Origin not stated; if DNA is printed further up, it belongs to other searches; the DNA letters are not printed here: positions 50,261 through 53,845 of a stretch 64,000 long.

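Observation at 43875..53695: Three-gene SNF2-DUF3883 helicase / DUF1156 methyltransferase / HEPN-DUF499 ATPase operon: a predicted but mechanistically uncharacterised R-M-like defence system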

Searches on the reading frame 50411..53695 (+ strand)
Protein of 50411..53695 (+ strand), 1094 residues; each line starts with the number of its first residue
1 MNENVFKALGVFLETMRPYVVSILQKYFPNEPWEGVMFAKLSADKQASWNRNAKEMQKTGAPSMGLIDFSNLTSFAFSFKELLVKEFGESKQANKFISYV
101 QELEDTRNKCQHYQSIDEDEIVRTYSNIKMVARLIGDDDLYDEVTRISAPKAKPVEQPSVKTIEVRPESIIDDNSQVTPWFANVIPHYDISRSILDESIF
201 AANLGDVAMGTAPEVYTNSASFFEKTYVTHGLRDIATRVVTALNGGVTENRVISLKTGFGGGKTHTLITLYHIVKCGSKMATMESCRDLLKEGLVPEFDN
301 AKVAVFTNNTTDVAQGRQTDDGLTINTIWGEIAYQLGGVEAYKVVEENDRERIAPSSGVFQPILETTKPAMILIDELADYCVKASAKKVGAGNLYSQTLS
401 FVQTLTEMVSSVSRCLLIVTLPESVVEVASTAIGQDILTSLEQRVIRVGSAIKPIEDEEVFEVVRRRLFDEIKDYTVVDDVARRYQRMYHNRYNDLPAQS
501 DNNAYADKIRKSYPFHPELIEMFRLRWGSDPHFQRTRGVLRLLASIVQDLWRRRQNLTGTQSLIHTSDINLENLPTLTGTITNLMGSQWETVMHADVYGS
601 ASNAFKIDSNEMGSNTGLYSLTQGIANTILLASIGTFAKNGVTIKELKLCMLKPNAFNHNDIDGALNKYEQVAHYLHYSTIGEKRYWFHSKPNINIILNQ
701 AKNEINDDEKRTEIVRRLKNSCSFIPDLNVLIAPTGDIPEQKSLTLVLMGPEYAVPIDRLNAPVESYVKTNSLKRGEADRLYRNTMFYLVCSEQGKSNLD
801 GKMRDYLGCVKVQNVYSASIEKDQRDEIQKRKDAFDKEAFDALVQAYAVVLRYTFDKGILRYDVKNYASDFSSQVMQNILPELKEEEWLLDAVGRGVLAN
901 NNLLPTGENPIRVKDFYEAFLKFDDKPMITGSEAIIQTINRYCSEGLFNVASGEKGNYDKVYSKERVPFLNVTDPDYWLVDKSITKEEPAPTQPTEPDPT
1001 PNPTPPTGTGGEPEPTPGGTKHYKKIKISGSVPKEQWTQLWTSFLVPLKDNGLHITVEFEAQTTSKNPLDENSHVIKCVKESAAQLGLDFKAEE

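Call 3: search_protein_families(library=pfam, proteins=[window:50411-53695:+], max_evalue=0.01)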
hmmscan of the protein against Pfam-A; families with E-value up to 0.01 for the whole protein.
window:50411-53695:+ (1094 aa): 2 families
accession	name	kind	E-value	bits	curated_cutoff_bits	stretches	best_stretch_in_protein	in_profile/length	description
PF04465.17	DUF499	-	7.5e-41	140.3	23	1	321-720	46-439/1024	Protein of unknown function (DUF499)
PF18731.6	HEPN_Swt1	-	5.9e-10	39.9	27.5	1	7-136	1-115/115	Swt1-like HEPN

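Call 4: search_protein_families(library=padloc, proteins=[window:50411-53695:+], max_evalue=0.001)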
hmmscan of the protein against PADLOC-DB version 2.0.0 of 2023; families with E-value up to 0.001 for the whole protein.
window:50411-53695:+ (1094 aa): 3 families
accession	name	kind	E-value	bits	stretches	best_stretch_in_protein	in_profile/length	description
PDLC00662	HmaC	-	1.6e-139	464.9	1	177-1034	3-863/941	AAA+ ATPase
PDLC02192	DUF499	-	1.1e-50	170.5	1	217-847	33-622/1022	-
PDLC04592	PDC-M34B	-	0.00062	17.5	0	4-129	60-184/192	-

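Call 27: find_encoding_contigs(protein=window:50411-53695:+, flank=10000, max_places=6)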
Protein window:50411-53695:+ (1094 aa): no gene with exactly this product is on record in the collection.

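Call 28: find_homologous_proteins(query=window:50411-53695:+, max_evalue=1e-10)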
Query window:50411-53695:+ (1094 aa): 2455 proteins with E <= 1e-10 among 8000 candidates; the best 120 are listed.
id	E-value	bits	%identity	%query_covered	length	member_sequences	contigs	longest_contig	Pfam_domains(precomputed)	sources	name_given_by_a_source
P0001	0.0e+0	2414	96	100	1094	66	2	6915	PF18731.7,PF04465.18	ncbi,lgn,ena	-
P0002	0.0e+0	2112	83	100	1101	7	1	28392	PF18731.7,PF04465.18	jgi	jgi:hypothetical protein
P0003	0.0e+0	2106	90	93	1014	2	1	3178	PF04465.18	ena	-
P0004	0.0e+0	2063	80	100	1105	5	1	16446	PF18731.7,PF04465.18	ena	-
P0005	0.0e+0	1586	62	100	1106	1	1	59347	PF18731.7,PF04465.18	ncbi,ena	-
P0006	0.0e+0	1476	60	100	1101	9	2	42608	PF18731.7,PF04465.18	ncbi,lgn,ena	-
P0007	0.0e+0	1413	56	100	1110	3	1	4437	PF04465.18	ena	-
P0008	0.0e+0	1411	56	100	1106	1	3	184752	PF18731.7,PF04465.18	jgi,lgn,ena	-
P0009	0.0e+0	1411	57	100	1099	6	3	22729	PF04465.18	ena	-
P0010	0.0e+0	1406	57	100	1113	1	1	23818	PF18731.7,PF04465.18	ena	-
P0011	0.0e+0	1406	57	100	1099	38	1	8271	PF04465.18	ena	-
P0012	0.0e+0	1406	56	100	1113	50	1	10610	PF18731.7,PF04465.18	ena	-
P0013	0.0e+0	1404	57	100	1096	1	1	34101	PF04465.18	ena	-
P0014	0.0e+0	1399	56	100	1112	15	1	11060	PF18731.7,PF04465.18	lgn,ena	-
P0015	0.0e+0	1399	55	100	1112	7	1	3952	PF04465.18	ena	-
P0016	0.0e+0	1397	56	100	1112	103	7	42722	PF18731.7,PF04465.18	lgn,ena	-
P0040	0.0e+0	1368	55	100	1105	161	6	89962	PF18731.7,PF04465.18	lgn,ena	-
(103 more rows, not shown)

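Call 29: find_related_loci(query=window:50411-53695:+, collection=genome_contigs, flank=10000)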
Query window:50411-53695:+ (1094 aa) in genome_contigs; peptide patterns used: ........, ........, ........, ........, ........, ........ (x = any residue, [..] = any of these).
66 stretches matched a pattern; 4 encode a relative of the query (tblastn E <= 1e-3); 4 distinct loci.
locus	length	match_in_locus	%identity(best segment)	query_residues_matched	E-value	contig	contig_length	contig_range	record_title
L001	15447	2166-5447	96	1-1094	0e+0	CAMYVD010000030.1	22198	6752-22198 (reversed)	MAG TPA_asm: uncultured Bacteroidales bacterium isolate SRR10912534_bin.43_metaWRAP_v1.3_MAG genome assembly, contig: ER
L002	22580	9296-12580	89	1-1094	0e+0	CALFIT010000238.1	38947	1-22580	MAG TPA_asm: uncultured Bacteroidales bacterium isolate ERR1278073_bin.13_CONCOCT_v1.1_MAG genome assembly, contig: ERZ8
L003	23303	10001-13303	62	2-1094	0e+0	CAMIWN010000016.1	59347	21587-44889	MAG: uncultured Bacteroidales bacterium isolate SRR12081302_bin.27_metaWRAP_v1.3_MAG genome assembly, contig: ERZ1228977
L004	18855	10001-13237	41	3-1094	0e+0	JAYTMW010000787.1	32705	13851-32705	MAG: Saprospiraceae bacterium isolate GFS_3826 GFS_3826_786, whole genome shotgun sequence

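Call 38: search_solved_structures(query=window:50411-53695:+, max_evalue=0.01)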
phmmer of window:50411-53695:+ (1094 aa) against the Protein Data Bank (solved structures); distinct sequences matched with E-value up to 0.01: 0.

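Call 49: search_protein_families(library=ncbifam, proteins=[window:50411-53695:+], max_evalue=0.001)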
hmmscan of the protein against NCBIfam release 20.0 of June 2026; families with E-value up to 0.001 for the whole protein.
window:50411-53695:+ (1094 aa): 1 family
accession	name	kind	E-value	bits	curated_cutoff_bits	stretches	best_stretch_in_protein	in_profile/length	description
NF042962.1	DUF499_antiphage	equivalog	3.4e-59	200.8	1200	1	217-851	33-624/1025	anti-phage-associated DUF499 domain-containing protein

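Call 62: predict_structure(alignment_id=A1)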
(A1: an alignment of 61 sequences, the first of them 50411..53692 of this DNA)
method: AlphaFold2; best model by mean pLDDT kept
length: 1094 residues; sequences in the alignment: 61
mean_pLDDT: 81.4   pTM: 0.59
mean pLDDT of the five models: 81.4, 80.2, 79.9, 77.9, 77.6
residues with pLDDT >= 90: 354; 70-90: 560; 50-70: 119; < 50: 61
segments of 3 or more residues with pLDDT < 50: 152-171, 988-1019, 1038-1044
pLDDT, mean of each block of 10 residues (from residue 1): 78 88 91 90 86 69 79 90 90 92 86 76 91 89 83 38 36 70 85 65 74 71 70 84 77 68 76 85 75 81 85 82 90 92 93 91 91 88 86 89 90 88 65 80 68 62 79 87 90 85 88 92 81 72 90 83 90 88 85 89 91 85 94 76 91 86 92 88 86 83 90 93 87 87 92 89 91 88 93 93 94 80 86 94 93 89 89 91 90 85 85 91 88 91 90 84 85 88 66 37 36 35 71 54 51 61 71 75 73 70
secondary structure, 60 per line:
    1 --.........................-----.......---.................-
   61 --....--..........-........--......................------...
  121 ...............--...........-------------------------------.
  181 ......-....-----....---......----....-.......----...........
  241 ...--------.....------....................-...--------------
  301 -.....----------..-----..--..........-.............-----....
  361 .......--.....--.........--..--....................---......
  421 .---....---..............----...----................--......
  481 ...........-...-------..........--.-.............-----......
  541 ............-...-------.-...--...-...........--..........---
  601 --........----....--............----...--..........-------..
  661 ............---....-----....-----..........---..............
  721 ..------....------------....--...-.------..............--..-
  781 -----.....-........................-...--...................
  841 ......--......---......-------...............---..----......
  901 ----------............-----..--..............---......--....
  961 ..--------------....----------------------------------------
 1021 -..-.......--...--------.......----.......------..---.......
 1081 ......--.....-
elements in order (helices of 4 or more, strands of 3 or more residues): H3-27 H33-39 H43-59 H63-66 H69-78 H80-87 H90-111 H118-135 H138-148 H180-183 E184-186 H188-191 H197-200 H204-209 H214-217 H219-225 H230-243 E252-256 H263-282 E302-306 H328-337 H339-351 H357-367 E370-374 H377-385 H394-411 E415-421 H425-428 H432-445 E450-452 H457-468 E469-472 H475-491 H503-512 H517-529 H535-552 H575-585 H588-597 H603-610 H615-618 H621-632 H644-651 H659-672 E676-679 E685-688 H694-703 H707-722 E729-732 E745-748 H762-773 E786-790 H793-815 H822-846 E849-854 E858-863 H871-885 H895-900 H913-922 H932-945 E949-954 E957-962 E977-980 E1025-1031 H1045-1051 E1056-1062 H1074-1086 E1089-1093

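Call 64: fold_search(model_id=the predicted structure, library=pdb)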
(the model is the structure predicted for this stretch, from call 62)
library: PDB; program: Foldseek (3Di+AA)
matches with E <= 10: 675; with E <= 0.001: 5
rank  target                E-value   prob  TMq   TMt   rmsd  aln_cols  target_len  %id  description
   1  9zll_D                1.4e-06  1.00  0.28  0.50   8.2       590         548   12  Complex of N-terminal BrxC walker B, BrxB, and N-termianl PglZ from the Acinetobacter BREX system (released 2026-04-08)
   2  9zll_B                1.9e-06  1.00  0.26  0.49   8.9       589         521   12  Complex of N-terminal BrxC walker B, BrxB, and N-termianl PglZ from the Acinetobacter BREX system (released 2026-04-08)
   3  9rai_d                3.3e-04  0.97  0.16  0.21  26.7       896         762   10  Structure of the S.aureus MecA/ClpC/ClpP degradation system (released 2025-09-10)
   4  2a5y_B                6.3e-04  0.96  0.12  0.22  24.9       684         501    9  Structure of a CED-4/CED-9 complex (released 2005-10-11)
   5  8u8i_C                9.9e-04  0.98  0.17  0.29  24.4       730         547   12  Cdc48-Shp1 unfolding native substrate, Class 4 (released 2024-11-06)
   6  3j3r_A                1.3e-03  0.80  0.14  0.17  28.4       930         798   10  Structural dynamics of the MecA-ClpC complex revealed by cryo-EM (released 2013-05-15)
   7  9mpq_D                2.0e-03  0.96  0.14  0.24  27.0       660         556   11  Cryo-EM structure of VCP (consensus) (released 2025-10-15)
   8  9mpq_B                2.7e-03  0.94  0.14  0.19  28.2       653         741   11  Cryo-EM structure of VCP (consensus) (released 2025-10-15)
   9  8ua1_C                3.1e-03  0.99  0.14  0.24  13.9       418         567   12  Cdc48-Shp1 unfolding native substrate, Class 9 (released 2024-11-06)
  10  8u7t_C                3.1e-03  0.93  0.17  0.28  25.7       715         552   12  Substrate-bound Cdc48, Class 1 (released 2024-11-06)
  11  9mpv_A                3.2e-03  0.85  0.13  0.20  19.5       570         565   11  Cryo-EM structure of three VCPIP1 VCPIDs bound to VCP (released 2025-10-15)
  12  9bji_B                3.9e-03  0.75  0.11  0.19  28.8       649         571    9  Cryo-EM structure of apo NVL (released 2026-01-21)
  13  9gi1_a                4.7e-03  0.98  0.17  0.31  23.8       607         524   10  Structure of the S.aureus MecA/ClpC/ClpP degradation system (released 2025-08-20)
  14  8th8_L                4.7e-03  0.66  0.12  0.14  33.8       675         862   11  Linker domain of Nexin-dynein regulatory complex from Tetrahymena thermophila (released 2023-09-20)
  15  6p11                  4.9e-03  0.99  0.13  0.37  16.4       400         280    9  Structure of spastin AAA domain (T692A mutant) in complex with JNJ-7706621 inhibitor (released 2019-07-24)
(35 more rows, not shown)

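Call 98: find_encoding_contigs(protein=P0006, flank=10000, max_places=2)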
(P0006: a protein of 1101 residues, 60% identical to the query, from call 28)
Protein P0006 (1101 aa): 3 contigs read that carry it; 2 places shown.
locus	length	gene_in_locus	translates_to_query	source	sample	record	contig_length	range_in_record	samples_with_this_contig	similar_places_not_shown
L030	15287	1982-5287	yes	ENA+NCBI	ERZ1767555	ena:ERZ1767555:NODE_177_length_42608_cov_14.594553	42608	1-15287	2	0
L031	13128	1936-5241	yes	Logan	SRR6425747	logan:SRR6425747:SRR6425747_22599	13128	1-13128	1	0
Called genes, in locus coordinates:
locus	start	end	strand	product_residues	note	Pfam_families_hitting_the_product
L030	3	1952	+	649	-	?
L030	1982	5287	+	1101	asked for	PF18731:HEPN_Swt1 (weak), PF04465:DUF499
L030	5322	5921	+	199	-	-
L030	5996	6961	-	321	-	-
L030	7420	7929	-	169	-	PF00293:NUDIX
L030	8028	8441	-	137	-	PF13366:PDDEXK_3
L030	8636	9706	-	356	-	PF01926:MMR_HSR1 (weak), PF06071:YchF-GTPase_C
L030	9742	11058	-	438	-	PF01554:MatE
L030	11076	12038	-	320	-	PF02219:MTHFR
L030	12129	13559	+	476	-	PF05221:AdoHcyase, PF00670:AdoHcyase_NAD, PF02826:2-Hacid_dh_C (weak), PF07991:KARI_N (weak)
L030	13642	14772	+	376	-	PF13439:Glyco_transf_4, PF00534:Glycos_transf_1, PF13692:Glyco_trans_1_4, PF13524:Glyco_trans_1_2 (weak)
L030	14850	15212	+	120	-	PF05635:23S_rRNA_IVP, PF22296:bAvd (weak)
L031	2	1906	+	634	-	?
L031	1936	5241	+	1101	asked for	PF18731:HEPN_Swt1 (weak), PF04465:DUF499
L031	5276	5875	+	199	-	-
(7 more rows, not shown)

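Call 99: find_encoding_contigs(protein=P0016, flank=10000, max_places=2)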
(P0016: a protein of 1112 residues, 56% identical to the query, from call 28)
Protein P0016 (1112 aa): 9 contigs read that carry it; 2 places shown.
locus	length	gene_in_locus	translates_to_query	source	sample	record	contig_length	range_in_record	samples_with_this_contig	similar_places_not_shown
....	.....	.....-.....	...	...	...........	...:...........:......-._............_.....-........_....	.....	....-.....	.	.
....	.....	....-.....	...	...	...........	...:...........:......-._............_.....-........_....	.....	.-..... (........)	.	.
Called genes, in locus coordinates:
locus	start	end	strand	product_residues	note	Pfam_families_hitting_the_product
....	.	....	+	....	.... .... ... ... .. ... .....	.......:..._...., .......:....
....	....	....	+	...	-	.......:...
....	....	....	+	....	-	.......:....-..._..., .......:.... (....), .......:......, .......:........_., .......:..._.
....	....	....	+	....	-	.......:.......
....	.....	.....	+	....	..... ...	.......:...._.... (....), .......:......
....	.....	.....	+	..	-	-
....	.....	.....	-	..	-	-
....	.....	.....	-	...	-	-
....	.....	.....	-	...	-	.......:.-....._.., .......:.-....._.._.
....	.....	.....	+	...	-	-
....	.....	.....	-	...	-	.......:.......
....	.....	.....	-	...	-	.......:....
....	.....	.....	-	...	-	-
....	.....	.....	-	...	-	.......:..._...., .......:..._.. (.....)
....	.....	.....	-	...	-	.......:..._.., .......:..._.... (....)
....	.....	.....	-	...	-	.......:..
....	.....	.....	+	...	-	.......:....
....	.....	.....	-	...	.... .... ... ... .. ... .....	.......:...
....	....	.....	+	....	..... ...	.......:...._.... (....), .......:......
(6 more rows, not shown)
